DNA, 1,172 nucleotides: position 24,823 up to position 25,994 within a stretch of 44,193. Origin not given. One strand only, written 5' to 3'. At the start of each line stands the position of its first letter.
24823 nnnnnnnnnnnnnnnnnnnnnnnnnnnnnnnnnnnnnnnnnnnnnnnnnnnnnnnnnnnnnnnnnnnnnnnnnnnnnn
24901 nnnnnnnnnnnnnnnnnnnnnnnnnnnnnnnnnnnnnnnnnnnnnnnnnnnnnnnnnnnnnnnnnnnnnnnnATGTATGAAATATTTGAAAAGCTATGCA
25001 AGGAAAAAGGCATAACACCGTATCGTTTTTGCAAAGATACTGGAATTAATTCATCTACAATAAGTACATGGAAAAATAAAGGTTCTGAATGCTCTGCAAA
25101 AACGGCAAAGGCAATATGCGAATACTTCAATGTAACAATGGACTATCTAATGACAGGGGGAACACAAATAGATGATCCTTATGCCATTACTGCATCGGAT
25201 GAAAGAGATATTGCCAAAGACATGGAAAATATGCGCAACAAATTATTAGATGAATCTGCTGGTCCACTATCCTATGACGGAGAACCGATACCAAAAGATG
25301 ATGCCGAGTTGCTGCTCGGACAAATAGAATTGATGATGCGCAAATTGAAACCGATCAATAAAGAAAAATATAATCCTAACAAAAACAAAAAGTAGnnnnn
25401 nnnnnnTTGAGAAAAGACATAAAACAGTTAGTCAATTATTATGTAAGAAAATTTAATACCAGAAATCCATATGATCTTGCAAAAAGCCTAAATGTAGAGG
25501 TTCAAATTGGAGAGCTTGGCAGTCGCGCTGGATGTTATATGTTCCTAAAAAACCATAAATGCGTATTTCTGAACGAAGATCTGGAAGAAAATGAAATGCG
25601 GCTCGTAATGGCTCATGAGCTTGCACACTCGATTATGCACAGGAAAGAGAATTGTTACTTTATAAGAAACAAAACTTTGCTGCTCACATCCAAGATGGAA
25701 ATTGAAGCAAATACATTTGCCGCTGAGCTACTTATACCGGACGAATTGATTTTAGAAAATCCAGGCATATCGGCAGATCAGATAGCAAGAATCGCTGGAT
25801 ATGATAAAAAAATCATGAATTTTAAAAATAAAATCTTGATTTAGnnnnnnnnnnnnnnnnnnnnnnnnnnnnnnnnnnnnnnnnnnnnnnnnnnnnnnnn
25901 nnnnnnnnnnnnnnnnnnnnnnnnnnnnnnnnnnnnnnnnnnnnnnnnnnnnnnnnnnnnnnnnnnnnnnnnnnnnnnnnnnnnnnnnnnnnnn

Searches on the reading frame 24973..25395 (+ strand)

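Call 55: search_protein_families(library=pfam, proteins=[window:24973-25395:+], max_evalue=0.001)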
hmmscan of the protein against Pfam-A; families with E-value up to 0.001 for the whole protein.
window:24973-25395:+ (140 aa): 3 families
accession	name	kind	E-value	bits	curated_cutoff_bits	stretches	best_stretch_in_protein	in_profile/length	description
PF13443.12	HTH_26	-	1.2e-10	41.9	22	1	6-57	3-55/63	Cro/C1-type HTH DNA-binding domain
PF01381.28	HTH_3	-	9.7e-07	29.2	23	1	7-59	3-55/55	Helix-turn-helix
PF12844.13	HTH_19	-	1.4e-06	28.5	30.2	1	6-62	5-61/64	Helix-turn-helix domain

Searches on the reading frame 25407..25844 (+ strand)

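Call 55: search_protein_families(library=pfam, proteins=[window:25407-25844:+], max_evalue=0.001)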
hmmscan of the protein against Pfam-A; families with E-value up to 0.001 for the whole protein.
window:25407-25844:+ (145 aa): 3 families
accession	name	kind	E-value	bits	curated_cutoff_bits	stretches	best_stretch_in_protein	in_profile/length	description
PF06114.19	Peptidase_M78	-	4.2e-18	65.7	22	1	26-117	2-94/123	IrrE N-terminal-like domain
PF20573.4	DUF6782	-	9.6e-06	25.5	27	1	46-88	72-114/241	Putative metallopeptidase family (DUF6782)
PF10263.15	SprT-like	-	0.00071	19.8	25.6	1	8-82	4-79/108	SprT-like family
